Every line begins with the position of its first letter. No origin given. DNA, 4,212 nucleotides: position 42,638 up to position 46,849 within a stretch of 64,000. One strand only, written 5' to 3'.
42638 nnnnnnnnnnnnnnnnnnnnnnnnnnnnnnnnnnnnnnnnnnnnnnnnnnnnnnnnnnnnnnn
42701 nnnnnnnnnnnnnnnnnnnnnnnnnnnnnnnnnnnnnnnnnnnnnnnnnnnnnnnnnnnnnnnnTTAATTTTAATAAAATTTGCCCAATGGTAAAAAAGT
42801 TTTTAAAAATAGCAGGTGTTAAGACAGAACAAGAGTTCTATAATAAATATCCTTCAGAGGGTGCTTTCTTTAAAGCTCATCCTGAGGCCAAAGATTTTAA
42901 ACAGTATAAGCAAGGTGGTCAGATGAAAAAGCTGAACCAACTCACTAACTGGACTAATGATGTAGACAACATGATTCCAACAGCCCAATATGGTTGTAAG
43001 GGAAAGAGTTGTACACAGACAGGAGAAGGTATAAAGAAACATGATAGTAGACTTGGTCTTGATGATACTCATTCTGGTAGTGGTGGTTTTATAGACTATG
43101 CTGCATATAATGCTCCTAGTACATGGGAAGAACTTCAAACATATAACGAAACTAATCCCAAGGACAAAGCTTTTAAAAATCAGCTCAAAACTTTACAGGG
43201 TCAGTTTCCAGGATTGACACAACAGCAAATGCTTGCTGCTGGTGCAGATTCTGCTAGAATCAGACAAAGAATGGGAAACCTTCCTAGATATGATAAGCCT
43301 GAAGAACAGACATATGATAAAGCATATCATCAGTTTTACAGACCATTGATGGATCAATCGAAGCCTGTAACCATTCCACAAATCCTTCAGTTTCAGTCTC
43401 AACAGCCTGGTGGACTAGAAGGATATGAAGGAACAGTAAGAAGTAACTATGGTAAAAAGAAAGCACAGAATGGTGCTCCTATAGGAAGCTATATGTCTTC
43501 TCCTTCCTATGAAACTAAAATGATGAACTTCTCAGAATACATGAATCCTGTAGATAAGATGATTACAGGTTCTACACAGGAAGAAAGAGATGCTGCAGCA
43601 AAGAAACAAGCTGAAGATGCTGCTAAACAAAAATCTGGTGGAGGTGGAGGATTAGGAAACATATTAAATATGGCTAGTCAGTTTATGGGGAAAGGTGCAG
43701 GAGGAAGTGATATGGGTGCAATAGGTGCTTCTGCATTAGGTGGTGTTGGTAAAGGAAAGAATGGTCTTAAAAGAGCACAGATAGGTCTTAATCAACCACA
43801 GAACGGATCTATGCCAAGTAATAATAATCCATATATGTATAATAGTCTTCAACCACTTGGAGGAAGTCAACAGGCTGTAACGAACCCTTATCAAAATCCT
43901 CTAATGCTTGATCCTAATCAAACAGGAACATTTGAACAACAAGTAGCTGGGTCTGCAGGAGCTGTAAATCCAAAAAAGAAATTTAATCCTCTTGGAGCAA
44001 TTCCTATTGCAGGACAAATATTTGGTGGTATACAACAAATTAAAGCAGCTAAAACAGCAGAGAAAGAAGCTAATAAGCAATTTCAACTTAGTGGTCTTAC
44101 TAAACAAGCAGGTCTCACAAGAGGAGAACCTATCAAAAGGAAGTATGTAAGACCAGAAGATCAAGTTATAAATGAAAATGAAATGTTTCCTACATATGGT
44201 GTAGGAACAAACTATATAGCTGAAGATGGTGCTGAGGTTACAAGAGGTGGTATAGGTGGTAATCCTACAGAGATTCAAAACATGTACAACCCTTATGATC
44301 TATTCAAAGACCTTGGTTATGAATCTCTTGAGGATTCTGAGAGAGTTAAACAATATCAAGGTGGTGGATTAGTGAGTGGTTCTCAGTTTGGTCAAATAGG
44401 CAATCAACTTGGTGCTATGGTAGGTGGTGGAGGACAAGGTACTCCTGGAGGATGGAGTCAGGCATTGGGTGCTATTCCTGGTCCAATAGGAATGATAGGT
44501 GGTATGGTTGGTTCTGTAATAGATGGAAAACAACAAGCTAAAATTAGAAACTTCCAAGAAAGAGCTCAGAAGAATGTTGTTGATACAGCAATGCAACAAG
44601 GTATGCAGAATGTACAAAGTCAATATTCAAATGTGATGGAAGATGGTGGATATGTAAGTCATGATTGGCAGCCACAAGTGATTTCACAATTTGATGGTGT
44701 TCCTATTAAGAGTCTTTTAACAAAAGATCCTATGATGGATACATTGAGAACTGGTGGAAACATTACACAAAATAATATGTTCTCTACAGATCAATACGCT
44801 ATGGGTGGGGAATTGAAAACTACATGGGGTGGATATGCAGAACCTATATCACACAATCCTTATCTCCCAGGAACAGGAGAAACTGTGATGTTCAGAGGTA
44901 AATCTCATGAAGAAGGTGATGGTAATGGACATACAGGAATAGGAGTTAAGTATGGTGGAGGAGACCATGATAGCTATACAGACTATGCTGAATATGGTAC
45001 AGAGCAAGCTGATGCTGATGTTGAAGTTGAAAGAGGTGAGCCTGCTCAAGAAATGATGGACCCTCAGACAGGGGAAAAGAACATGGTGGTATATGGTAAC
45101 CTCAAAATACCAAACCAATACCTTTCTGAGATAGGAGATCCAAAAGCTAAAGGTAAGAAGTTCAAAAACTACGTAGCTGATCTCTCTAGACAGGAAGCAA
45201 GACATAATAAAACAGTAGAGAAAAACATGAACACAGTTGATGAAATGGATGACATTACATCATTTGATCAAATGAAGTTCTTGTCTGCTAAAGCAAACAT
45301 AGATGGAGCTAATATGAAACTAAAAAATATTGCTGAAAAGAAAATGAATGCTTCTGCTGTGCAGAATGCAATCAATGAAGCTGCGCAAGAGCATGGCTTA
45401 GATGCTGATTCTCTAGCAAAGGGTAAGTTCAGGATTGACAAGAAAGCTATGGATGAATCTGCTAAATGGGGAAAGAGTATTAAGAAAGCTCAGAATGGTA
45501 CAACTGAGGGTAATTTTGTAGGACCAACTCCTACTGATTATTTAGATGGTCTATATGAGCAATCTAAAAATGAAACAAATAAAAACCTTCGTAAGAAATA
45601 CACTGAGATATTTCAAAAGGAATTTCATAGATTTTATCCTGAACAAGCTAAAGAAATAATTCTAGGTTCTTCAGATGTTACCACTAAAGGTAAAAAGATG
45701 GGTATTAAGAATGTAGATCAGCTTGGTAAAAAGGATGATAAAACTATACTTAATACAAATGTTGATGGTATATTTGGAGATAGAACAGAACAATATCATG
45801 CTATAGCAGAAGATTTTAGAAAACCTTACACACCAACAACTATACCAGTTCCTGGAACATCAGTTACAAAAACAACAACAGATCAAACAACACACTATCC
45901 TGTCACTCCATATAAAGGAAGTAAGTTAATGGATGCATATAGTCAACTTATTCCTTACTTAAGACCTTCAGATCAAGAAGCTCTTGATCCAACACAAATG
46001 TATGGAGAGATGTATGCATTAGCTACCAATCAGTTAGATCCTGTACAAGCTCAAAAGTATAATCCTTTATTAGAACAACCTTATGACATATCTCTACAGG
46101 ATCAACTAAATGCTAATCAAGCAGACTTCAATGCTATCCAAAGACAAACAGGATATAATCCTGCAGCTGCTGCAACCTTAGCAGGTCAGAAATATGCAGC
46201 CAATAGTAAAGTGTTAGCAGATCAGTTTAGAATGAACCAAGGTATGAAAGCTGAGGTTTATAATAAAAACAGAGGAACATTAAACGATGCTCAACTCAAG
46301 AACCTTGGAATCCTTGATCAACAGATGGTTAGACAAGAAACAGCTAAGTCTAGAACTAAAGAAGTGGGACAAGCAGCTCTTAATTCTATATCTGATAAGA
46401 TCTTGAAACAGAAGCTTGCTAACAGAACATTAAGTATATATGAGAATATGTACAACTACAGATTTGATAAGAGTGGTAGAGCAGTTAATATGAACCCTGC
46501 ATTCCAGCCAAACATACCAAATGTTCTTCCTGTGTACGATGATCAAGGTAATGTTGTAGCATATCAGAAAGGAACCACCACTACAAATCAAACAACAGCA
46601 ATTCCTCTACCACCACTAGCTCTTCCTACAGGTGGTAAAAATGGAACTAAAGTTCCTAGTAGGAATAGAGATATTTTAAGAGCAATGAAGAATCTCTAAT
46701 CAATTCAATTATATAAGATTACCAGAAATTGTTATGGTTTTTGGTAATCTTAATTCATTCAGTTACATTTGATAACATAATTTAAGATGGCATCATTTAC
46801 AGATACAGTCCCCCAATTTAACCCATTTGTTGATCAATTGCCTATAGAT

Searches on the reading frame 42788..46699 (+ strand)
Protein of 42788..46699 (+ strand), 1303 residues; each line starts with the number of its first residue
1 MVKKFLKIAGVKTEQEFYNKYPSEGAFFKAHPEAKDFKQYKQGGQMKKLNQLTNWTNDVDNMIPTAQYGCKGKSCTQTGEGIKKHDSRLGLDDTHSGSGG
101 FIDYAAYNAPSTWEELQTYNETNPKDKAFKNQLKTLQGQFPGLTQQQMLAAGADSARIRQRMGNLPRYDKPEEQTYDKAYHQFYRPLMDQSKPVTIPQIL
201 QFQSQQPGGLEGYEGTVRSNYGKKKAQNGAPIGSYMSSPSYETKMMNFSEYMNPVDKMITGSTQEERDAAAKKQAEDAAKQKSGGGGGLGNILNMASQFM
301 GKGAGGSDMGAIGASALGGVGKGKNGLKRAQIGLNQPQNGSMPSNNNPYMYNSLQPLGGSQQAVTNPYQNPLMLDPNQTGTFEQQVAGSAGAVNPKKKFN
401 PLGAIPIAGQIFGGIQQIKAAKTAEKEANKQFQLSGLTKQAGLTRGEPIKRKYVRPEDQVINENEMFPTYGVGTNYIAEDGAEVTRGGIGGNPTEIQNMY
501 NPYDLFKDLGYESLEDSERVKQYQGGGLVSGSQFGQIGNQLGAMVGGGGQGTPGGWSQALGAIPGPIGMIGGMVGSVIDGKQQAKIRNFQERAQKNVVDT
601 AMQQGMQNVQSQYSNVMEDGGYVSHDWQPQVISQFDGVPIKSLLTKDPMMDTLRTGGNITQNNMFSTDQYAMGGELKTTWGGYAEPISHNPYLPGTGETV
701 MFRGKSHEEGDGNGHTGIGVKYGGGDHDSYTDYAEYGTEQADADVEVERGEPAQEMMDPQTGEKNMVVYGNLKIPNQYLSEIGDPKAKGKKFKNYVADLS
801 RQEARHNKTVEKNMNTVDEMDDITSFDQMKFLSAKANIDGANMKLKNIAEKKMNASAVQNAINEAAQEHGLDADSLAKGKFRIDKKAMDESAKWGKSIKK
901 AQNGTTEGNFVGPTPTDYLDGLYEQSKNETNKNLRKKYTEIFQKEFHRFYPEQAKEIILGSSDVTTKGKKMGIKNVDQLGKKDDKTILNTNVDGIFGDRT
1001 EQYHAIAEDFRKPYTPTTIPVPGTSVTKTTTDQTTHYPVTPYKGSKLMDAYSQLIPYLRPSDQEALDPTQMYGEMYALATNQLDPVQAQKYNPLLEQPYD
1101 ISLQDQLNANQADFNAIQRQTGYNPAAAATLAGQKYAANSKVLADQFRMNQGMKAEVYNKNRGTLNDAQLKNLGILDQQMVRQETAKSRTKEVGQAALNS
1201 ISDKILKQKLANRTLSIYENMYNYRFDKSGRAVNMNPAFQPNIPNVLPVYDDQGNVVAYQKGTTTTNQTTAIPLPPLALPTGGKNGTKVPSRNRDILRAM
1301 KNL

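Call 6: search_protein_families(library=phrogs, proteins=[window:42788-46699:+], max_evalue=0.01)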
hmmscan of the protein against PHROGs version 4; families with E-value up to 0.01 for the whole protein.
window:42788-46699:+ (1303 aa): 0 families

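Call 7: search_protein_families(library=pfam, proteins=[window:42788-46699:+], max_evalue=0.01)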
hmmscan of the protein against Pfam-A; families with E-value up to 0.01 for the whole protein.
window:42788-46699:+ (1303 aa): 0 families

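Call 11: search_dna_similar(query=window:42788-46699:+, collection=phages, mode=protein, max_rows=25, max_evalue=0.001)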
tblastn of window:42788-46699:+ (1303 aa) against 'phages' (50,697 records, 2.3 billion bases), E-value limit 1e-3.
No match.

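Call 15: find_related_loci(query=window:42788-46699:+, collection=viral_contigs, flank=10000)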
Query window:42788-46699:+ (1303 aa) in viral_contigs; peptide patterns used: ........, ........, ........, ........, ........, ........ (x = any residue, [..] = any of these).
14 stretches matched a pattern; 13 encode a relative of the query (tblastn E <= 1e-3); 13 distinct loci.
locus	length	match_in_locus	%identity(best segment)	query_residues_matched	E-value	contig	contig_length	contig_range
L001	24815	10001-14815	38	1-1303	1e-151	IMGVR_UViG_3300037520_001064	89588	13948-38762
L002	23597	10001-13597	36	1-1303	8e-147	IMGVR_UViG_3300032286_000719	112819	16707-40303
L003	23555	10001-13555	37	1-1303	2e-143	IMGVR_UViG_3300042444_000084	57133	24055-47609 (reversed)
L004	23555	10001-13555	37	1-1303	2e-143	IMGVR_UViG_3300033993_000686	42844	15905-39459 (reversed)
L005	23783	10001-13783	36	1-1303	5e-142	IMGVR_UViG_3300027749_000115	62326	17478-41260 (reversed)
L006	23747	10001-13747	36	1-1303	9e-142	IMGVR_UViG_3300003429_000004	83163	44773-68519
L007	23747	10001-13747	36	1-1303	9e-142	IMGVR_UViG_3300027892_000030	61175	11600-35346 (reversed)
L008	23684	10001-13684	42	1-1243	2e-104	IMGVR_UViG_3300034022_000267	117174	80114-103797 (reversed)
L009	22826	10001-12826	37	1-1246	2e-75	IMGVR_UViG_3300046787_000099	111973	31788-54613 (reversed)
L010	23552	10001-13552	37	1-1303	8e-169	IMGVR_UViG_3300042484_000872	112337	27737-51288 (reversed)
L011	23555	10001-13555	37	1-1303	2e-143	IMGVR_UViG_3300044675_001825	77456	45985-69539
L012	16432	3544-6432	49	1-1265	3e-57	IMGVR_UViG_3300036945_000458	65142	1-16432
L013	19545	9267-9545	26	3-103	2e-4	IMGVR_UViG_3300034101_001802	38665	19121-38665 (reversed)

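Call 25: search_solved_structures(query=window:42788-46699:+, max_evalue=1)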
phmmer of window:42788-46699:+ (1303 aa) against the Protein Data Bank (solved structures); distinct sequences matched with E-value up to 1: 2.
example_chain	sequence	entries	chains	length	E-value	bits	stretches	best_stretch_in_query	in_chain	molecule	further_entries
8yak_A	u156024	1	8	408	0.5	11.3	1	516-587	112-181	Imidazolonepropionase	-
8yag_A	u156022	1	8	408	0.5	11.3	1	516-587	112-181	Imidazolonepropionase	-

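Call 32: find_homologous_proteins(query=window:42788-46699:+, max_evalue=0.00001)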
Query window:42788-46699:+ (1303 aa): 798 proteins with E <= 0.00001 among 8000 candidates; the best 120 are listed.
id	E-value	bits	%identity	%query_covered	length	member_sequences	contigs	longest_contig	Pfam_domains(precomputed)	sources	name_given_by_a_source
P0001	0.0e+0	2734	92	100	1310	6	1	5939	-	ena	-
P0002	0.0e+0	2211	77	100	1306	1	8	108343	-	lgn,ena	-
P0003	0.0e+0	2017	71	86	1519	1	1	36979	-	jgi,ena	jgi:hypothetical protein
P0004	0.0e+0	1856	74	73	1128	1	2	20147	-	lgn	-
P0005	0.0e+0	1798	65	100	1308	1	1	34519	-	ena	-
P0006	0.0e+0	1717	62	100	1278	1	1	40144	-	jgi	jgi:hypothetical protein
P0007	0.0e+0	1685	63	100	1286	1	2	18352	-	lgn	-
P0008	0.0e+0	1670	62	100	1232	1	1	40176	-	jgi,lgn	jgi:hypothetical protein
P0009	0.0e+0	1592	60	100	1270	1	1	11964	-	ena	-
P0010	0.0e+0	1504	62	88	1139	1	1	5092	-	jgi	jgi:hypothetical protein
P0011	0.0e+0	1450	62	83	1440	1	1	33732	-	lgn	-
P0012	0.0e+0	1428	55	65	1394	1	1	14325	-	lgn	-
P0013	0.0e+0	1286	56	59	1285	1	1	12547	-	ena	-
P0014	0.0e+0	1150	46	100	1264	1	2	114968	-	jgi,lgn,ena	-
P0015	0.0e+0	1113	47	100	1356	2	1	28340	-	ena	-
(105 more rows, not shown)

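Call 36: find_encoding_contigs(protein=P0002, flank=10000, max_places=2)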
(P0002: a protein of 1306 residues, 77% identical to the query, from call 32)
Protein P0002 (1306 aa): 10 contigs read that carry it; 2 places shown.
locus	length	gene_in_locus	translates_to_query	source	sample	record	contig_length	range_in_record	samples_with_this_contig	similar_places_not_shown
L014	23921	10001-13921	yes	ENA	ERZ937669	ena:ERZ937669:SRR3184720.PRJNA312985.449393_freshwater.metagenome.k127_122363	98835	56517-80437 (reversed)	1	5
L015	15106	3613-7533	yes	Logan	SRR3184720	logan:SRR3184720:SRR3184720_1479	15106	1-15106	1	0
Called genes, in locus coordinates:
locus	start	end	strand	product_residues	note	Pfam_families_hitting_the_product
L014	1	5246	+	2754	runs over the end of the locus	-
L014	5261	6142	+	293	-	-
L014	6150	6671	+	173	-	PF07463:NUMOD4 (weak), PF13392:HNH_3 (weak)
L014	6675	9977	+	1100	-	-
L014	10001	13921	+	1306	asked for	-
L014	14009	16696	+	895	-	-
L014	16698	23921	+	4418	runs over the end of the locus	-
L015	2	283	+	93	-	?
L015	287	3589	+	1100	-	-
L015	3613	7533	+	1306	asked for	-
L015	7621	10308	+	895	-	-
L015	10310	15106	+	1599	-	?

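Call 37: find_encoding_contigs(protein=P0005, flank=10000, max_places=2)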
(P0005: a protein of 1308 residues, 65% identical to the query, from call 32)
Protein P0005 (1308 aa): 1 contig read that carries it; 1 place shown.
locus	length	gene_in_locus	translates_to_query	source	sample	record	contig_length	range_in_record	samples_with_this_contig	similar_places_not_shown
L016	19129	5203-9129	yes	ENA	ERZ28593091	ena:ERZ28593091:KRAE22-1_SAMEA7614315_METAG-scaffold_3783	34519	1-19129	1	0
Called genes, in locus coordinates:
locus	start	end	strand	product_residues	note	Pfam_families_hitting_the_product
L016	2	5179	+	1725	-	?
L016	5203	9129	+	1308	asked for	-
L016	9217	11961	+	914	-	-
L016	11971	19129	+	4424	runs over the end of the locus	-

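Call 38: find_encoding_contigs(protein=P0006, flank=10000, max_places=2)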
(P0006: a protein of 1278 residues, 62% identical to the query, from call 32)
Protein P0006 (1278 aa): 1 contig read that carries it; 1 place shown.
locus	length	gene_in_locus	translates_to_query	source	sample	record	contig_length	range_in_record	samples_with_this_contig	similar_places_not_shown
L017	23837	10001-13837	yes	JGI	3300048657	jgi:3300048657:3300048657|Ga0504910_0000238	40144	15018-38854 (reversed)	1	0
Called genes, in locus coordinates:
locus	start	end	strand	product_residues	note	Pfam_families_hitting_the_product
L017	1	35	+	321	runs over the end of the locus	PF24228:CrAss_Ring_1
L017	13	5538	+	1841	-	-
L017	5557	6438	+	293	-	-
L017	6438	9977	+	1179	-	PF00856:SET (faint)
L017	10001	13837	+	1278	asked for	-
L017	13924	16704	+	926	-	-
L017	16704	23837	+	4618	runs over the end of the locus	-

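Call 62: search_solved_structures(query=A2, max_evalue=1, show_alignments=2)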
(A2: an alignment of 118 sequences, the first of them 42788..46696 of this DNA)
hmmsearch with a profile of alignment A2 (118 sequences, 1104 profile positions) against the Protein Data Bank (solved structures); distinct sequences matched with E-value up to 1: 0.

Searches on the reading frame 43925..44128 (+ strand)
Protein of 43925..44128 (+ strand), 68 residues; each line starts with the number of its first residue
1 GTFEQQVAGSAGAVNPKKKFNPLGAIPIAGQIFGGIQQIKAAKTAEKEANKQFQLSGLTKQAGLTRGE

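Call 31: search_protein_families(library=pfam, proteins=[window:43925-44128:+], max_evalue=10)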
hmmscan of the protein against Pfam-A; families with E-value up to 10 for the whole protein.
seq(68 aa): 1 family
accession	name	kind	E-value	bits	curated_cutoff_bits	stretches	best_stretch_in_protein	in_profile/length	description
PF08459.17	UvrC_RNaseH_dom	-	0.2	11.9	22.3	1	34-62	86-115/159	UvrC RNAse H endonuclease domain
